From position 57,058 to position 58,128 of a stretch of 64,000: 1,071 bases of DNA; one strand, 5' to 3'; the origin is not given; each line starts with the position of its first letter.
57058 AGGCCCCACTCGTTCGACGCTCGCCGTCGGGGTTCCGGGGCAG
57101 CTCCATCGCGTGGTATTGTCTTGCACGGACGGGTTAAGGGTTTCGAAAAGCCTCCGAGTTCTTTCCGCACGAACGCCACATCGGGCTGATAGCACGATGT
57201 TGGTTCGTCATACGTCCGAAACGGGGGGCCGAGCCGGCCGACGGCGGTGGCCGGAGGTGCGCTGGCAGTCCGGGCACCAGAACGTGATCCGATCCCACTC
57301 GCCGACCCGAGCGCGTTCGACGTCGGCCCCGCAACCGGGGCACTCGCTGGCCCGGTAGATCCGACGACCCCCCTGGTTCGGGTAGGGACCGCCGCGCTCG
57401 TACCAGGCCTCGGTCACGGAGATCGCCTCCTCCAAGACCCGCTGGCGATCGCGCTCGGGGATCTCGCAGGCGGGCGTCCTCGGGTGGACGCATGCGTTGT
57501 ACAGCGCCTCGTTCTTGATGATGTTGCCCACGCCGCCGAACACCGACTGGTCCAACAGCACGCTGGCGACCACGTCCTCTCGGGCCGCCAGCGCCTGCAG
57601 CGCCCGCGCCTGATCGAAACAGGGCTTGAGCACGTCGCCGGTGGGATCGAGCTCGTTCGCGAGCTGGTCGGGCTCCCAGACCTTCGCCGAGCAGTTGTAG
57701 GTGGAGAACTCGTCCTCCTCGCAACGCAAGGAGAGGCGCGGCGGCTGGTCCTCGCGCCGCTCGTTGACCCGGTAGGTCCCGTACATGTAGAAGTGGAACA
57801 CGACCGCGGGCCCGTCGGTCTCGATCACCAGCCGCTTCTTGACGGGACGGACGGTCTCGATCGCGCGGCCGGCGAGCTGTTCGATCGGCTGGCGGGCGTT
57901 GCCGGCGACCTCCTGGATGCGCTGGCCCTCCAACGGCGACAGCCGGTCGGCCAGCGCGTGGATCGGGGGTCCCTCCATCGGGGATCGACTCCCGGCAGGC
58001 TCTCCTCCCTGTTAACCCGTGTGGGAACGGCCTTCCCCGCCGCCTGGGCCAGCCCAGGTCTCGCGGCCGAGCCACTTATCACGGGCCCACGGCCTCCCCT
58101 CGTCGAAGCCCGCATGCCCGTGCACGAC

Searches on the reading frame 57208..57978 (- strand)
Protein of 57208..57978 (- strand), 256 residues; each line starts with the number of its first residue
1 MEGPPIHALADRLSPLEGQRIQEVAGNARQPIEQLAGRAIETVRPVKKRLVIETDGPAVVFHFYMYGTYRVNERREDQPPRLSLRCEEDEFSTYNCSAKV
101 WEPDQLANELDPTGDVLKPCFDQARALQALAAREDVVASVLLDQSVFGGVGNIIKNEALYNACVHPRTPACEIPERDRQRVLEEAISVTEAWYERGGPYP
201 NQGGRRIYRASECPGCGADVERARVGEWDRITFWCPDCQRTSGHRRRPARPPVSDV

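Call 70: search_protein_families(library=pfam, proteins=[window:57208-57978:-], max_evalue=0.001)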
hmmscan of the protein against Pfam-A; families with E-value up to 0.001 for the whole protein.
window:57208-57978:- (256 aa): 2 families
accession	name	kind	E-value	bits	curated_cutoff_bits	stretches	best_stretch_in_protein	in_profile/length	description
PF06831.19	H2TH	-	6.6e-13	48.9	34.7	1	117-190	6-79/93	Formamidopyrimidine-DNA glycosylase H2TH domain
PF01149.29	Fapy_DNA_glyco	-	3.2e-06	28.2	25.5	1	2-88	3-102/117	Formamidopyrimidine-DNA glycosylase N-terminal domain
